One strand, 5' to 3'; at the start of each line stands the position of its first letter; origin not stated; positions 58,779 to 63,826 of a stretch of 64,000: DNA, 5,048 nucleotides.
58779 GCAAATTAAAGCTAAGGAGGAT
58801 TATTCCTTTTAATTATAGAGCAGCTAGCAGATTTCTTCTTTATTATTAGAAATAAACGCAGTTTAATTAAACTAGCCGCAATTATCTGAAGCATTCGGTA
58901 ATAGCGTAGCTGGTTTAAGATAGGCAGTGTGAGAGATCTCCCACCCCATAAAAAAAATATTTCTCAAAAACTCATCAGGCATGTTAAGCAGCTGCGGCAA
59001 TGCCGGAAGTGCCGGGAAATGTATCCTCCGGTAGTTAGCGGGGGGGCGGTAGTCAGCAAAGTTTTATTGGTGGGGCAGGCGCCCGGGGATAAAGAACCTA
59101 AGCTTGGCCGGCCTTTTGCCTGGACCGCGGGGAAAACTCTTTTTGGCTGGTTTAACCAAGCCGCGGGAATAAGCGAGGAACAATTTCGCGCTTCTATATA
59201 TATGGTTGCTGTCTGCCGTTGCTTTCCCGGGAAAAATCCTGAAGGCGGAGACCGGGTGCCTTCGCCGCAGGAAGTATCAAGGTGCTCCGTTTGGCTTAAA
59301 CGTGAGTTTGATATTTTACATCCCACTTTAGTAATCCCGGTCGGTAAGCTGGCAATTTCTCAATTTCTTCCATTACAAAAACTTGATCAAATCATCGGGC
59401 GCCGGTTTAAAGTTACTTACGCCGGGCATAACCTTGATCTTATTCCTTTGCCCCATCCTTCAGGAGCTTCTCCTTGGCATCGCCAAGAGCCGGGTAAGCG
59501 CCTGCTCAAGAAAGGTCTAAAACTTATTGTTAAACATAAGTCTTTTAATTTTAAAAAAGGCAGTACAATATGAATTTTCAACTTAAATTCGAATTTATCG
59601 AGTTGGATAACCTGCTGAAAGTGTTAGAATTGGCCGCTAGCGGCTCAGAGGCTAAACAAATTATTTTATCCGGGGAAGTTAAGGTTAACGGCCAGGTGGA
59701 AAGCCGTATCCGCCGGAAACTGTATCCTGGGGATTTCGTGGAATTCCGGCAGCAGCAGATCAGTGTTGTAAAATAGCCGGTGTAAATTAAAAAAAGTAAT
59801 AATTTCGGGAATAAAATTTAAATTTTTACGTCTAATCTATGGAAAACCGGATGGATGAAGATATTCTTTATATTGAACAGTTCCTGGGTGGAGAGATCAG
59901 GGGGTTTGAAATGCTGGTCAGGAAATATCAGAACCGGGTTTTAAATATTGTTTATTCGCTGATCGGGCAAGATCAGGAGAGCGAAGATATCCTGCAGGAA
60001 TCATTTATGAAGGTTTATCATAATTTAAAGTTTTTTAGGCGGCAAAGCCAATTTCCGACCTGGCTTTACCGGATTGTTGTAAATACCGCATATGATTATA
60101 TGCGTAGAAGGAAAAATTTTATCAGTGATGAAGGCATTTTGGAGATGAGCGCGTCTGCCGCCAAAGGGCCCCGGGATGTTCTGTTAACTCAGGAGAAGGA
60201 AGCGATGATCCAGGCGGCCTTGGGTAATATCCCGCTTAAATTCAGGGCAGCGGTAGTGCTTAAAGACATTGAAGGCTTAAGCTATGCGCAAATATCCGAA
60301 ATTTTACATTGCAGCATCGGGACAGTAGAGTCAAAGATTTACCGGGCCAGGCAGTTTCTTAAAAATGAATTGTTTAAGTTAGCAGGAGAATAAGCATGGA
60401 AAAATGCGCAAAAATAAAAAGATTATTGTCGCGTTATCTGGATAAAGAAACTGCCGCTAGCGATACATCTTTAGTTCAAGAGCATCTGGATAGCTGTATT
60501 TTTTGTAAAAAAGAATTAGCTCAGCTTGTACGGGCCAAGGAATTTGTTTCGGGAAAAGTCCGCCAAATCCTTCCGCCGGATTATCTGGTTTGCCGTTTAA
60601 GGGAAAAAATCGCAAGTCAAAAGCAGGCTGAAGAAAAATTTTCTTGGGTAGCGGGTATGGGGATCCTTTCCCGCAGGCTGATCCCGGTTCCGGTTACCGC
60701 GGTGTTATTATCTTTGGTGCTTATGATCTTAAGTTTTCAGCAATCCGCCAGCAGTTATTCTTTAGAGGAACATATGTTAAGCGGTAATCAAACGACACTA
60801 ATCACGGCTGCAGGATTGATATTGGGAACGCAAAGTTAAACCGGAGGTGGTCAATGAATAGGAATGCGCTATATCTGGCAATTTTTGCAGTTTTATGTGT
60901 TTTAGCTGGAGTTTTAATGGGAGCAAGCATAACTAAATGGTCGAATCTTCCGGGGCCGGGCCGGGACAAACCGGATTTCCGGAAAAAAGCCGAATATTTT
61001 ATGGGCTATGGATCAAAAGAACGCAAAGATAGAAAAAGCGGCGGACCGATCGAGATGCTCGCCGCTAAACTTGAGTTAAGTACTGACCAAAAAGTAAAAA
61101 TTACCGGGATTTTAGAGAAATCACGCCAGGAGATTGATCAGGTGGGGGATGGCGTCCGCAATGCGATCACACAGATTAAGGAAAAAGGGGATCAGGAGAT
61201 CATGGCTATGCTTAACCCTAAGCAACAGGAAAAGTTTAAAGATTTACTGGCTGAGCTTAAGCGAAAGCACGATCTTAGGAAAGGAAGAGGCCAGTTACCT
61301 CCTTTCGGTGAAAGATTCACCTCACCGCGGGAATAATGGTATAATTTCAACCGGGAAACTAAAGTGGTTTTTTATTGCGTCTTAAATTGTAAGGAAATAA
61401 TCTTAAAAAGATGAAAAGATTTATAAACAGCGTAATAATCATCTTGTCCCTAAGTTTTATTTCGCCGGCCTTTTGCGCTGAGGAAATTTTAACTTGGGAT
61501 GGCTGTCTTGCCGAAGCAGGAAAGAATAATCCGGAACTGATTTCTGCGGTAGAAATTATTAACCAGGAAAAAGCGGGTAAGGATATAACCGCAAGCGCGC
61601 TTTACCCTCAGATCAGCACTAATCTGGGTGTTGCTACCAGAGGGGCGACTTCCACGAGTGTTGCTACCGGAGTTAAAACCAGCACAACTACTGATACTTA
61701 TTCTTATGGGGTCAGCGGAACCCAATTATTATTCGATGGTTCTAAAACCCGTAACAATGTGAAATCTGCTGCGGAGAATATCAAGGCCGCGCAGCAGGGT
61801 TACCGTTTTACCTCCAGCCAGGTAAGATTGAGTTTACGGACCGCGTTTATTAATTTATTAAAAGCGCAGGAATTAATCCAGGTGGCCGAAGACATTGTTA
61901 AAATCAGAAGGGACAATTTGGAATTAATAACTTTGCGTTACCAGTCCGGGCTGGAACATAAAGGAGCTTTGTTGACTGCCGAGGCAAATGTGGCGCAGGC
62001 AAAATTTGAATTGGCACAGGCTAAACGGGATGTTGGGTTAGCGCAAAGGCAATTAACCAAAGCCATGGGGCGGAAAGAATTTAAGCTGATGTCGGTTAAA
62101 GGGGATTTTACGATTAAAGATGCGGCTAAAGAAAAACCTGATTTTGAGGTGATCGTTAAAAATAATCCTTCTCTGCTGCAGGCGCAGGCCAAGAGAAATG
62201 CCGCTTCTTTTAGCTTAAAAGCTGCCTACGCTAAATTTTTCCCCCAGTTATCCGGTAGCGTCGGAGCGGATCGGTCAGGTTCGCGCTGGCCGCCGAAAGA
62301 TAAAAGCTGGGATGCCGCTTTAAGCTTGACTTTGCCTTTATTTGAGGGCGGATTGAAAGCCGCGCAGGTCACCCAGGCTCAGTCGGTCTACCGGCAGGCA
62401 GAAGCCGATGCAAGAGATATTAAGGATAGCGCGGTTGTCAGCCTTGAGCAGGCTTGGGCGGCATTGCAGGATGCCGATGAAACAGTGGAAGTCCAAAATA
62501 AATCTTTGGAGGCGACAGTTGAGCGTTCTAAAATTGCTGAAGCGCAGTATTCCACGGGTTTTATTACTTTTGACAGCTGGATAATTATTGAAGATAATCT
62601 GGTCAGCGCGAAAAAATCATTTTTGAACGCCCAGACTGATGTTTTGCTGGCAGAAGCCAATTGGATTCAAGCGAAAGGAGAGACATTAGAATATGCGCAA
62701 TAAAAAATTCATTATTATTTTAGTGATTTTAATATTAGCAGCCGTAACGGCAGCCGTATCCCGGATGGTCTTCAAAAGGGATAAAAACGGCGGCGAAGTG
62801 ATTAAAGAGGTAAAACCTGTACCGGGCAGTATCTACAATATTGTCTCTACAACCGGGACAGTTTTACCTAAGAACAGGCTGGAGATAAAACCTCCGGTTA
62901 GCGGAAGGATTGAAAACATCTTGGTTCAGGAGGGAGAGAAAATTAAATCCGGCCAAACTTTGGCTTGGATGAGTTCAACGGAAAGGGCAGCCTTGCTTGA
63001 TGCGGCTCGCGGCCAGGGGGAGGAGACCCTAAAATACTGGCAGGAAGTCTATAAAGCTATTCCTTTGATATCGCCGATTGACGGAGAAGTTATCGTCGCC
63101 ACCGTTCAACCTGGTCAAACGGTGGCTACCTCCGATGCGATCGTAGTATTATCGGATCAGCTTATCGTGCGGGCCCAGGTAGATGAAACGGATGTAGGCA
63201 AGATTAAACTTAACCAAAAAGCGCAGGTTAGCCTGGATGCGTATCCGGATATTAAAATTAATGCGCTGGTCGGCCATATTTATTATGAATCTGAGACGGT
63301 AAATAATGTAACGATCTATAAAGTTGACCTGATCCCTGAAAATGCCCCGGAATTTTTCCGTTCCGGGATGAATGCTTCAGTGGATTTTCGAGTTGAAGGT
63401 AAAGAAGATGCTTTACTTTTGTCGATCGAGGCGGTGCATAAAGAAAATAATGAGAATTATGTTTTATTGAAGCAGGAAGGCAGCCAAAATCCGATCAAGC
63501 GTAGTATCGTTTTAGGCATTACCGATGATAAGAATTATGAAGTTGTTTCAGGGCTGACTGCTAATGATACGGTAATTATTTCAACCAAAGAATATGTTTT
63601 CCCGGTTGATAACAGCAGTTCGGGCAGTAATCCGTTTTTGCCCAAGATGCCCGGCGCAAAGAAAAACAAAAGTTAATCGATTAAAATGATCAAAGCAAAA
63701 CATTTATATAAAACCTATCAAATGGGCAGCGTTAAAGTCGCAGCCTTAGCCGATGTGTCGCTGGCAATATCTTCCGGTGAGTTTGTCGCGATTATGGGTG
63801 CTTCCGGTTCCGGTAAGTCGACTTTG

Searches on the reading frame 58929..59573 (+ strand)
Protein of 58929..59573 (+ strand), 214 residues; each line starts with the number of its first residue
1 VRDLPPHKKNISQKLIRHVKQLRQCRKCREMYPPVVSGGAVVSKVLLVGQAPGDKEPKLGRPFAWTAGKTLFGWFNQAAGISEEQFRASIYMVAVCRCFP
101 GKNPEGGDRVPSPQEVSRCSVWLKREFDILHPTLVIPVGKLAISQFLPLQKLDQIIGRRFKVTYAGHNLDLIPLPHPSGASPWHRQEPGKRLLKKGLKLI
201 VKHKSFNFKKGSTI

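Call 68: search_protein_families(library=pfam, proteins=[window:58929-59573:+], max_evalue=0.1)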
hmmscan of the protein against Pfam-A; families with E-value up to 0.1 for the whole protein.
window:58929-59573:+ (214 aa): 1 family
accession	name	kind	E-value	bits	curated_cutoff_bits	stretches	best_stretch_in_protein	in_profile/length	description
PF03167.25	UDG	-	1.2e-25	90.7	24.3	1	42-186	7-127/141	Uracil DNA glycosylase superfamily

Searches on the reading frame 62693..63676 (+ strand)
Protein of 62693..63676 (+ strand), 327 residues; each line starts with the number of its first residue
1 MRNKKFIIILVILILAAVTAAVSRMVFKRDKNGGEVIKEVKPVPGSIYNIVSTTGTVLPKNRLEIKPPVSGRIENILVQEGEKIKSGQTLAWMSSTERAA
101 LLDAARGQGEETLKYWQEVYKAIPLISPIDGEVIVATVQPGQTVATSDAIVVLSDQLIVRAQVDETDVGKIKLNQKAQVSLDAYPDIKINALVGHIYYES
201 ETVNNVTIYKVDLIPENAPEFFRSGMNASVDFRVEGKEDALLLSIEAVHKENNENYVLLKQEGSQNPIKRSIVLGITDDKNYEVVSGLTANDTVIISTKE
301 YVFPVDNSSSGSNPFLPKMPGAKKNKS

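Call 59: find_encoding_contigs(protein=window:62693-63676:+, flank=10000, max_places=2)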
Protein window:62693-63676:+ (327 aa): 8 contigs read that carry it; 2 places shown.
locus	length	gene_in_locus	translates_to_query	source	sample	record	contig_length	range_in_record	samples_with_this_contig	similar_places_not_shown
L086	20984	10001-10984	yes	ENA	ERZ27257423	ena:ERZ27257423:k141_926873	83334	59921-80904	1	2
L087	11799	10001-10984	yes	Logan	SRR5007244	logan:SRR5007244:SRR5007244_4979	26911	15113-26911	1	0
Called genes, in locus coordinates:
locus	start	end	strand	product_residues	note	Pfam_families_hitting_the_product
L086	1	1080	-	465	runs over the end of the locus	PF02310:B12-binding, PF04055:Radical_SAM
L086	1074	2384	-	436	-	PF00501:AMP-binding (weak), PF27533:CapK_C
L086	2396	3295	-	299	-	-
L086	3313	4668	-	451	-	PF04055:Radical_SAM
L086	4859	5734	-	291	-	PF12849:PBP_like_2, PF12727:PBP_like (weak)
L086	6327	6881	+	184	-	PF03167:UDG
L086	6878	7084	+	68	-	PF13275:S4_2, PF01479:S4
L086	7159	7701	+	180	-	PF04542:Sigma70_r2, PF08281:Sigma70_r4_2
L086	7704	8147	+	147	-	PF13490:zf-HC2 (weak)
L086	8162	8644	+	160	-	-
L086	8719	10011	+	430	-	PF02321:OEP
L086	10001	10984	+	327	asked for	PF00364:Biotin_lipoyl (faint), PF25917:BSH_RND, PF25973:BSH_CzcB, PF25984:BSH_YknX (faint), PF26002:Beta-barrel_AprE (faint), PF25967:RND-MFP_C (weak)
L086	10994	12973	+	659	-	PF00005:ABC_tran, PF02463:SMC_N (faint), PF12704:MacB_PCD, PF02687:FtsX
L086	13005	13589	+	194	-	PF20125:DUF6515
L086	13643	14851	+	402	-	PF01734:Patatin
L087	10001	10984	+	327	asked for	PF00364:Biotin_lipoyl (faint), PF25917:BSH_RND, PF25973:BSH_CzcB, PF25984:BSH_YknX (faint), PF26002:Beta-barrel_AprE (faint), PF25967:RND-MFP_C (weak)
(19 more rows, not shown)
